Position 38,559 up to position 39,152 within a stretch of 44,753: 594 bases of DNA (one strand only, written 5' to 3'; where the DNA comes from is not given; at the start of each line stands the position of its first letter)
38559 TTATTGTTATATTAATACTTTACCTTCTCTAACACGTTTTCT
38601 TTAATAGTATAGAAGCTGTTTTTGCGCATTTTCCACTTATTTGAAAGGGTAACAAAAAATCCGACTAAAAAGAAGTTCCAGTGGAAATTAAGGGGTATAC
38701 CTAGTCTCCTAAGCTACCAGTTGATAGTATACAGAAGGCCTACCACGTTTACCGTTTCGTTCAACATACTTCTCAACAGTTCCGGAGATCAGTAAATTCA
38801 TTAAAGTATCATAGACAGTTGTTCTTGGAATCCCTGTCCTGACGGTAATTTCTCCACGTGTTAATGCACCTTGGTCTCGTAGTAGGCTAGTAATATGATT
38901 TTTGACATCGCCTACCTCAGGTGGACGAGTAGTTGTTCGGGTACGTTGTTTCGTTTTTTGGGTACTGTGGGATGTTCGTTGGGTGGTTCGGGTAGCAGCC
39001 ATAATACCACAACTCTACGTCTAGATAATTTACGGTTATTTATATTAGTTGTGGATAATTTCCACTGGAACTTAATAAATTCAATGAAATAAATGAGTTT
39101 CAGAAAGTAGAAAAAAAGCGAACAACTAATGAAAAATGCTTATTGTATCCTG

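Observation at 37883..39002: Two small winged-helix genes are embedded in the origin and transcribed convergently into the unwinding element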

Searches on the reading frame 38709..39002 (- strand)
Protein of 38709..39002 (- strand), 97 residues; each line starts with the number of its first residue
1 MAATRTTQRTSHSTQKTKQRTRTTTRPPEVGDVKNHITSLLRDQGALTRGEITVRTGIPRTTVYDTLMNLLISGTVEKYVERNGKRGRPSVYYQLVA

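Call 7: search_protein_families(library=pfam, proteins=[window:38709-39002:-], max_evalue=1)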
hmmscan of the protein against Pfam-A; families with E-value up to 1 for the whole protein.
window:38709-39002:- (97 aa): 8 families
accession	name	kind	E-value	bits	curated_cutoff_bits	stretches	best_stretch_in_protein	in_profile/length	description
PF01978.25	TrmB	-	8.2e-07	29.2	25.6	1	40-92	17-62/68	Sugar-specific transcriptional regulator TrmB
PF03551.20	PadR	-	0.009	16.4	27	1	58-95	29-65/75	Transcriptional regulator PadR-like family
PF09339.16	HTH_IclR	-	0.012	15.8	22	1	40-76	12-48/52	IclR helix-turn-helix domain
PF08221.17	HTH_9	-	0.021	15.4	23.4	1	31-71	12-52/62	RNA polymerase III subunit RPC82 helix-turn-helix domain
PF12802.13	MarR_2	-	0.038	14.6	27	1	42-86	15-60/61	MarR family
PF06163.17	DUF977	-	0.047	14.2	22.1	1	32-76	12-56/134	Bacterial protein of unknown function (DUF977)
PF12840.13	HTH_20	-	0.095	13.1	27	1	37-70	9-42/51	Helix-turn-helix domain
PF21476.4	PF0610-like_N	-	0.097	13.4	33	1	37-67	6-35/50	PF0610-like, N-terminal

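Call 8: search_protein_families(library=ncbifam, proteins=[window:38709-39002:-], max_evalue=1)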
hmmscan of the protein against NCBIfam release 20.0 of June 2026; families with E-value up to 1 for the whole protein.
window:38709-39002:- (97 aa): 10 families
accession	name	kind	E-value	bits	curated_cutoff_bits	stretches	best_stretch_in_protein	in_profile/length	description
NF040939.2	trans_reg_lrs14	equivalog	1.4e-05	25.1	90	1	38-95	28-85/103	Lrs14 family HTH-type transcriptional regulator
NF053606.1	Sta1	subfamily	0.00015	21.8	80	1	37-94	25-82/100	Sta1 family transcriptional regulator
NF047392.1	TransRegTrmBHalo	equivalog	0.00052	19.1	500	1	42-77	30-65/349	HTH-type sugar sensing transcriptional regulator TrmB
NF040851.1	tran_reg_TrmB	equivalog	0.0094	15.1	600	1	44-78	30-64/338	HTH-type sugar-sensing transcriptional regulator TrmB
NF053756.1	MreA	equivalog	0.0099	15.7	100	1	40-96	25-81/110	MreA family transcriptional regulator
NF008273.0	PRK11050.1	equivalog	0.016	14.9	153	1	10-78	18-86/156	manganese-binding transcriptional regulator MntR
NF045910.1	Sul7s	equivalog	0.061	13.3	100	1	32-84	3-51/56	winged-helix single-stranded DNA-binding protein Sul7s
NF033545.0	transpos_IS630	equivalog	0.092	12.2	100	1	40-91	7-55/299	IS630 family transposase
NF053658.1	SSO5209_fam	equivalog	0.11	12.3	140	1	44-65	13-34/81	SSO5209 family protein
NF012010.0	PRK15466.1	equivalog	0.12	12.5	218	1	14-82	91-160/166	ethanolamine utilization microcompartment protein EutK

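Call 10: find_homologous_proteins(query=window:38709-39002:-, max_evalue=0.001)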
Query window:38709-39002:- (97 aa): 68 proteins with E <= 0.001 among 70 candidates.
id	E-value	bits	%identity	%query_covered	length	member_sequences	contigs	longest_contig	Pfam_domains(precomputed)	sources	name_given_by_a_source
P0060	6.8e-53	194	97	100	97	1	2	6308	PF01978.26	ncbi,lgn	-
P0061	4.6e-51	188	94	100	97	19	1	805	PF01978.26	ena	-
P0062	3.8e-50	185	95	100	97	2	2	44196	PF01978.26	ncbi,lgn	ncbi:MAG: helix-turn-helix domain-containing protein [Candidatus Hermodarchaeota archaeon]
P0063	1.7e-49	183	93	100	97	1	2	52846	PF01978.26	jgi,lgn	jgi:predicted ArsR family transcriptional regulator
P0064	3.0e-48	179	91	100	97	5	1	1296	PF01978.26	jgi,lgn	jgi:predicted ArsR family transcriptional regulator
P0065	5.6e-48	178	93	100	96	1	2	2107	PF01978.26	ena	-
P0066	6.5e-46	171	89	100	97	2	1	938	PF01978.26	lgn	-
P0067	3.2e-43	163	85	100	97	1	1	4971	PF01978.26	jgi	jgi:predicted ArsR family transcriptional regulator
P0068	9.6e-43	161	79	100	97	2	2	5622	PF01978.26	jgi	jgi:predicted ArsR family transcriptional regulator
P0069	2.9e-42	160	78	100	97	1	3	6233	PF01978.26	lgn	-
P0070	2.0e-41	157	83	100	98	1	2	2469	PF01978.26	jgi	jgi:predicted ArsR family transcriptional regulator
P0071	3.0e-41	157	80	100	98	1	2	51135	PF01978.26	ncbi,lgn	ncbi:MAG: helix-turn-helix domain-containing protein [Candidatus Thorarchaeota archaeon]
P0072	9.1e-41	155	77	100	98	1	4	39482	PF01978.26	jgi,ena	jgi:predicted ArsR family transcriptional regulator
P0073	1.9e-40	154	78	100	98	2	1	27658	PF01978.26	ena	-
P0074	3.0e-40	153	78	100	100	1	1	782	PF01978.26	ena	-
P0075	3.5e-40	153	78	100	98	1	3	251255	PF01978.26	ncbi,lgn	-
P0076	3.5e-40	153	80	100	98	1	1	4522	PF01978.26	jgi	jgi:predicted ArsR family transcriptional regulator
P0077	5.1e-40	153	77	100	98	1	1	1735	PF01978.26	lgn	-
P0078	1.4e-39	151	74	100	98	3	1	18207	PF01978.26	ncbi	-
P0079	1.7e-39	151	79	100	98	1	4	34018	PF01978.26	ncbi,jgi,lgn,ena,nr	ncbi:hypothetical protein E2P64_07355 [Candidatus Bathyarchaeota archaeon]|nr:hypothetical protein E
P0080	2.3e-39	151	74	100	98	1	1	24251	PF01978.26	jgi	jgi:predicted ArsR family transcriptional regulator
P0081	2.6e-39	150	79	100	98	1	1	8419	PF01978.26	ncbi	-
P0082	3.1e-39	150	71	100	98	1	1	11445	PF01978.26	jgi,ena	-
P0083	8.1e-39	149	76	100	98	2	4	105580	PF01978.26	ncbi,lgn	ncbi:MAG: helix-turn-helix domain-containing protein [Promethearchaeota archaeon]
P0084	9.6e-39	149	79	100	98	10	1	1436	PF01978.26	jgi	jgi:predicted ArsR family transcriptional regulator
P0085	2.1e-38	148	77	100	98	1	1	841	PF01978.26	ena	-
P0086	9.7e-38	145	85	73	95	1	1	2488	PF01978.26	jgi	jgi:predicted ArsR family transcriptional regulator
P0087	1.3e-37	145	74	100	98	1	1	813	PF01978.26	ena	-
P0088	4.4e-37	143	74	100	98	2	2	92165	PF01978.26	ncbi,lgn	ncbi:MAG: helix-turn-helix domain-containing protein [Promethearchaeota archaeon]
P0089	6.0e-37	143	74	100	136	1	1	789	PF01978.26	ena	-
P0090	6.3e-37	143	71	100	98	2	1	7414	PF01978.26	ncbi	-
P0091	8.5e-37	142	76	100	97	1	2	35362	PF01978.26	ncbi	ncbi:MAG: helix-turn-helix domain-containing protein [Candidatus Hermodarchaeia archaeon]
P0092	8.7e-37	142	76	85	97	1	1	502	PF01978.26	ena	-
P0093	1.6e-36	142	71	100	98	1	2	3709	PF01978.26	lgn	-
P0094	1.9e-36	141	76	100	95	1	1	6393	PF01978.26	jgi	jgi:predicted ArsR family transcriptional regulator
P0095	4.1e-35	137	72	100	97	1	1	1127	PF01978.26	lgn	-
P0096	9.1e-35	136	69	100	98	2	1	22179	PF01978.26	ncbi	-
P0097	1.9e-34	135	71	100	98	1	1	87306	PF12840.14,PF01978.26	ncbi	-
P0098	2.1e-34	135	68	100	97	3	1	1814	PF01978.26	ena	-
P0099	3.7e-33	131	67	99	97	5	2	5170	PF01978.26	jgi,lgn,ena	jgi:predicted ArsR family transcriptional regulator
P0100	5.9e-33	130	70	99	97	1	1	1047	PF01978.26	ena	-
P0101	1.9e-32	128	69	99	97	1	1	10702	PF01978.26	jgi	jgi:predicted ArsR family transcriptional regulator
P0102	3.1e-32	128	68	99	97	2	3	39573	PF01978.26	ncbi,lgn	ncbi:MAG: helix-turn-helix domain-containing protein [Candidatus Odinarchaeota archaeon]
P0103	5.3e-32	127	85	74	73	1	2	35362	PF01978.26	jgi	jgi:predicted ArsR family transcriptional regulator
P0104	1.1e-31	126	68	99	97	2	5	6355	PF01978.26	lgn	-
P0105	1.9e-31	125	70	99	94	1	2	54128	PF01978.26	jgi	jgi:predicted ArsR family transcriptional regulator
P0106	2.0e-31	125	90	71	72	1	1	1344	PF01978.26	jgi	jgi:predicted ArsR family transcriptional regulator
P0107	3.1e-31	125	67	99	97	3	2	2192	PF01978.26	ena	-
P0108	3.1e-31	125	65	100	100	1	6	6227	PF12840.14,PF01978.26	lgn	-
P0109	4.1e-31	124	65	99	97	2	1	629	PF01978.26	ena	-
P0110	1.1e-30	123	67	99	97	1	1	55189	PF01978.26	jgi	jgi:predicted ArsR family transcriptional regulator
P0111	1.9e-30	122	68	100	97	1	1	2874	PF01978.26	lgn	-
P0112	3.5e-30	121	68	99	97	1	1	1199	PF01978.26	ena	-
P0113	3.7e-30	121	66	99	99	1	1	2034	PF01978.26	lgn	-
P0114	1.5e-29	119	62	100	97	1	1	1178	PF01978.26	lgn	-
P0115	3.4e-29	118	63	99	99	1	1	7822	PF01978.26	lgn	-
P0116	2.6e-28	115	63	99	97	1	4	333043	PF01978.26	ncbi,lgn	ncbi:MAG: helix-turn-helix domain-containing protein [Candidatus Hodarchaeota archaeon]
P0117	2.7e-28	115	59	100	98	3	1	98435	PF01978.26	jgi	jgi:predicted ArsR family transcriptional regulator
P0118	2.8e-28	115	62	100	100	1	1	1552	PF01978.26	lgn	-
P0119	7.3e-28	114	60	99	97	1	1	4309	PF01978.26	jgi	jgi:predicted ArsR family transcriptional regulator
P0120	8.3e-28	114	61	100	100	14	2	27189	PF01978.26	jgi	jgi:predicted ArsR family transcriptional regulator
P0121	1.9e-27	112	60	100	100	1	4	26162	PF01978.26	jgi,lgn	jgi:predicted ArsR family transcriptional regulator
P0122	4.6e-27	111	65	99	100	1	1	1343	PF01978.26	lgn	-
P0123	4.9e-27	111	65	81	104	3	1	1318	PF01978.26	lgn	-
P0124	1.6e-26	110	63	99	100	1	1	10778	PF01978.26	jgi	-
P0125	2.1e-25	106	60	100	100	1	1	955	PF01978.26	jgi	-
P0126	4.5e-25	105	58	98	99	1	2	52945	PF12840.14,PF01978.26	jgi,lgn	-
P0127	5.3e-18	82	64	68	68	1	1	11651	PF01978.26,PF09339.17,PF08221.18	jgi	-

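Call 25: predict_structure(alignment_id=A2)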
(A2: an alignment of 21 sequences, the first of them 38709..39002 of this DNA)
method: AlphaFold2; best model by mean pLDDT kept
length: 97 residues; sequences in the alignment: 21
mean_pLDDT: 81.4   pTM: 0.64
mean pLDDT of the five models: 81.4, 80.6, 79.5, 79.0, 78.9
residues with pLDDT >= 90: 60; 70-90: 7; 50-70: 12; < 50: 18
segments of 3 or more residues with pLDDT < 50: 9-17, 19-26
pLDDT, mean of each block of 10 residues (from residue 1): 55 44 52 93 97 96 97 97 90 95
secondary structure, 60 per line:
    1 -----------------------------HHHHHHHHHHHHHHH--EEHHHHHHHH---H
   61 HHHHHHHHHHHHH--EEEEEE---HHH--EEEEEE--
elements in order: H30-44 H49-56 H60-73 E76-81 E90-95

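Call 31: fold_search(model_id=the predicted structure, library=pdb)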
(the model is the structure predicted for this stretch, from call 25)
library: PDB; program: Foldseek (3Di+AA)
matches with E <= 10: 1744; with E <= 0.001: 6
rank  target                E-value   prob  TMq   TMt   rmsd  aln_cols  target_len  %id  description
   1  5j6x_B                2.0e-04  1.00  0.59  0.86   2.3        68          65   28  Crystal structure of the apo-Zalpha of Zebrafish PKZ (released 2016-09-07)
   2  5j6x_A                2.0e-04  1.00  0.60  0.86   3.0        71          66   27  Crystal structure of the apo-Zalpha of Zebrafish PKZ (released 2016-09-07)
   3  4lb5_B                6.8e-04  1.00  0.59  0.89   1.8        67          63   27  Crystal structure of PKZ Zalpha in complex with ds(CG)6 (hexagonal form) (released 2013-09-18)
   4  1sfx_B                8.3e-04  1.00  0.58  0.54   1.8        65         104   25  X-ray crystal structure of putative HTH transcription regulator from Archaeoglobus fulgidus (released 2004-08-03)
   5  2p4w_B                8.3e-04  1.00  0.58  0.30   1.8        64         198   28  Crystal structure of heat shock regulator from Pyrococcus furiosus (released 2007-03-27)
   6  2mlg_MODEL_1_A        9.5e-04  1.00  0.59  0.73   1.2        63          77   24  Stf76 from the Sulfolobus islandicus plasmid-virus pSSVx (released 2014-03-12)
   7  5f7q_E                1.0e-03  1.00  0.61  0.16   1.9        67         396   21  ROK repressor Lmo0178 from Listeria monocytogenes bound to operator (released 2016-09-07)
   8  4kmf_A                1.2e-03  1.00  0.55  0.84   3.3        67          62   22  Crystal structure of Zalpha domain from Carassius auratus PKZ in complex with Z-DNA (released 2013-07-03)
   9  6xjf_B                1.2e-03  1.00  0.60  0.56   2.3        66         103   23  X-ray crystal structure of Pyrococcus furiosus general transcription factor TFE-alpha (SeMet labeled protein) (released 2020-07-08)
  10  2p4w_A                1.4e-03  1.00  0.59  0.30   1.8        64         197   28  Crystal structure of heat shock regulator from Pyrococcus furiosus (released 2007-03-27)
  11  9qbc                  1.4e-03  1.00  0.52  0.49   3.7        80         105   21  Crystal structure of Brachyspira hampsonii PadR (released 2026-03-11)
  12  6cmv_C                1.5e-03  1.00  0.52  0.46   3.5        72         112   18  Crystal structure of Archaeal Biofilm Regulator (AbfR2) from Sulfolobus acidocaldarius (released 2018-11-14)
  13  6kf4_G                1.6e-03  1.00  0.52  0.32   5.2        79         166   19  Cryo-EM structure of Thermococcus kodakarensis RNA polymerase (released 2020-07-01)
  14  9qbd_A                1.7e-03  1.00  0.60  0.57   2.2        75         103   20  Crystal structure of Brachyspira hampsonii PadR with Leu88 replaced by 3-aminotyrosine (released 2026-03-11)
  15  6xjf_G                1.7e-03  1.00  0.56  0.51   3.4        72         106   21  X-ray crystal structure of Pyrococcus furiosus general transcription factor TFE-alpha (SeMet labeled protein) (released 2020-07-08)
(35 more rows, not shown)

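Call 37: find_encoding_contigs(protein=P0102, flank=7000, max_places=1)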
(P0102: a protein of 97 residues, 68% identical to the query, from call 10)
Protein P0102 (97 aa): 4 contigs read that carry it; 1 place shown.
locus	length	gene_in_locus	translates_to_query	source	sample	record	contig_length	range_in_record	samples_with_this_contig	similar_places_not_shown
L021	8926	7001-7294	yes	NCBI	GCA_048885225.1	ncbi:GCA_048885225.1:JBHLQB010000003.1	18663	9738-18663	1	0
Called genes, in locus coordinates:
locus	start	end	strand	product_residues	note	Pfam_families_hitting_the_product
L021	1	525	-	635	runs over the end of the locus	PF04851:ResIII (faint), PF06733:DEAD_2, PF13307:Helicase_C_2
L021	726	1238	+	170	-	-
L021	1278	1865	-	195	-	-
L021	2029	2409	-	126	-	-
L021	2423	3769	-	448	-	PF01637:ATPase_2 (weak), PF13191:AAA_16 (weak), PF00004:AAA (weak), PF13401:AAA_22 (weak)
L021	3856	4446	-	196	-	PF01381:HTH_3, PF12844:HTH_19 (weak), PF13412:HTH_24 (weak), PF13443:HTH_26 (faint), PF13560:HTH_31, PF00571:CBS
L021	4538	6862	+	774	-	PF00708:Acylphosphatase, PF07503:zf-HYPF, PF01300:Sua5_yciO_yrdC, PF17788:HypF_C, PF00814:TsaD (faint), PF22521:HypF_C_2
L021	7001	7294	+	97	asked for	PF01978:TrmB (weak)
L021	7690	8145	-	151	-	-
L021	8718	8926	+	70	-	?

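Call 38: find_encoding_contigs(protein=P0126, flank=7000, max_places=1)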
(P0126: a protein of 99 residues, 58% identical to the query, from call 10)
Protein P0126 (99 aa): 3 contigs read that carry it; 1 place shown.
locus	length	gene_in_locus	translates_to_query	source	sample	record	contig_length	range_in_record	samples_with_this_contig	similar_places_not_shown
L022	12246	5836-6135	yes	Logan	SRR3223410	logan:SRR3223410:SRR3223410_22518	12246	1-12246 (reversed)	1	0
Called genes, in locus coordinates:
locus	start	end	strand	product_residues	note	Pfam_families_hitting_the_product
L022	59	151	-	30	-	-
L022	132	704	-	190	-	-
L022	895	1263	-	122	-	-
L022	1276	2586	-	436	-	PF01637:ATPase_2 (faint), PF13191:AAA_16 (weak), PF13604:AAA_30 (weak), PF00004:AAA, PF13401:AAA_22 (weak)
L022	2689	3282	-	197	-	PF01381:HTH_3, PF12844:HTH_19 (weak), PF13560:HTH_31, PF00571:CBS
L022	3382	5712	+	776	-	PF00708:Acylphosphatase, PF07503:zf-HYPF, PF01300:Sua5_yciO_yrdC, PF17788:HypF_C, PF22521:HypF_C_2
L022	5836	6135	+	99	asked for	PF01978:TrmB, PF12840:HTH_20 (weak)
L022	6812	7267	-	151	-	-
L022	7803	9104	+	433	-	PF05621:TniB (weak), PF13191:AAA_16, PF13401:AAA_22, PF00004:AAA, PF22606:Cdc6-ORC-like_ATPase_lid (weak), PF22703:Cdc6_lid, PF09079:WHD_Cdc6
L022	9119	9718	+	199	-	-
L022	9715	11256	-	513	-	PF00149:Metallophos, PF04042:DNA_pol_E_B, PF12850:Metallophos_2 (faint)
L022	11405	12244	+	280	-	?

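Call 40: find_encoding_contigs(protein=P0120, flank=7000, max_places=1)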
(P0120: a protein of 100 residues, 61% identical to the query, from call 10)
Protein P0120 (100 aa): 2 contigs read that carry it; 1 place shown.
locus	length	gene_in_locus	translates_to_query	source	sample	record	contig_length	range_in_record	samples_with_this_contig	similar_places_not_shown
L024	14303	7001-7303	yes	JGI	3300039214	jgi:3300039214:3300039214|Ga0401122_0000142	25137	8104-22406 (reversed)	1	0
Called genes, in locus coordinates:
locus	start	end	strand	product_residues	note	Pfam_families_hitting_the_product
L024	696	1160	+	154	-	-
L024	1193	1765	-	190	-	-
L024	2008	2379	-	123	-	-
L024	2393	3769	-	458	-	PF01637:ATPase_2 (weak), PF13191:AAA_16 (weak), PF13401:AAA_22 (weak), PF00004:AAA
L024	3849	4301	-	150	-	PF00571:CBS (weak)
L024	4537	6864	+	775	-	PF00708:Acylphosphatase, PF07503:zf-HYPF, PF01300:Sua5_yciO_yrdC, PF17788:HypF_C, PF00814:TsaD (faint), PF22521:HypF_C_2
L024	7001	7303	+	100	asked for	PF01978:TrmB (weak)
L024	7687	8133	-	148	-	-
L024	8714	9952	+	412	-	PF05621:TniB (weak), PF13191:AAA_16, PF00004:AAA, PF13401:AAA_22, PF22606:Cdc6-ORC-like_ATPase_lid (weak), PF22703:Cdc6_lid, PF09079:WHD_Cdc6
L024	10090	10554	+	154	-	-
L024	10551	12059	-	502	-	PF00149:Metallophos, PF04042:DNA_pol_E_B, PF12850:Metallophos_2 (weak)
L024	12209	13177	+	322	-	PF01895:PhoU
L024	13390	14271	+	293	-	PF00158:Sigma54_activat (faint), PF00493:MCM (faint), PF05496:RuvB_N (faint), PF06068:TIP49 (faint), PF07724:AAA_2 (weak), PF07726:AAA_3, PF07728:AAA_5, PF00004:AAA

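Call 69: search_solved_structures(query=A2, max_evalue=0.1)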
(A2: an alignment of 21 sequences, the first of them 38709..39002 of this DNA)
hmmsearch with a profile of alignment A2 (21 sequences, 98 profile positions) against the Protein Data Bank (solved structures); distinct sequences matched with E-value up to 0.1: 10.
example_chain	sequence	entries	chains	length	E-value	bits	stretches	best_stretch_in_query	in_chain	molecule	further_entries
9w4v_A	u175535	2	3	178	0.0028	21.1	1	26-80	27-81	Uncharacterized HTH-type transcriptional regulator PH0140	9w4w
7fby_A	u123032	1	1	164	0.0034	20.8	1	28-80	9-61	Transcriptional regulatory protein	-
3qph_A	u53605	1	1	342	0.02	18.3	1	45-78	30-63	TrmB, a global transcription regulator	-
1ri7_A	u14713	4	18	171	0.037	17.5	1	31-80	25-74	Putative transcriptional regulator | Putative HTH-type transcriptional regulator PH1519 | Uncharacterized HTH-type transcriptional regulator PH1519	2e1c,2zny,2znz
2ia0_A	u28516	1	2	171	0.053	17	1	30-89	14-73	Putative HTH-type transcriptional regulator PF0864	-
5j6x_A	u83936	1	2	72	0.058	16.9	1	26-86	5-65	Z-DNA binding protein kinase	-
2cyy_A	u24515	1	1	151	0.069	16.6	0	33-80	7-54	Putative HTH-type transcriptional regulator PH1519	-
6cmv_A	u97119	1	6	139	0.07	16.6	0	32-94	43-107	Transcriptional regulator Lrs14-like protein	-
4lb5_A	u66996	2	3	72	0.075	16.5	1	27-86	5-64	Protein kinase containing Z-DNA binding domains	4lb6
2b0l_A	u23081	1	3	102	0.081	16.4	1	10-78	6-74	GTP-sensing transcriptional pleiotropic repressor codY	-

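Call 72: search_protein_families(library=phrogs, proteins=[window:38709-39002:-], max_evalue=0.01)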
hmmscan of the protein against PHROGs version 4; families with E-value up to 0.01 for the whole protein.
window:38709-39002:- (97 aa): 4 families
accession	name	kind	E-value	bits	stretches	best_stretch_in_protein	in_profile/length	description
phrog_1123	-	unknown function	0.00036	21.4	1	7-96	7-97/112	-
phrog_142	-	moron, auxiliary metabolic gene and host takeover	0.00046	21.3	1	31-92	11-68/116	Ren-like exclusion protein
phrog_1687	-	transcription regulation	0.0031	18.5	1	34-88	68-122/162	MarR family transcrition regulator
phrog_125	-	DNA, RNA and nucleotide metabolism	0.0053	17.3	1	5-79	138-212/254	DNA invertase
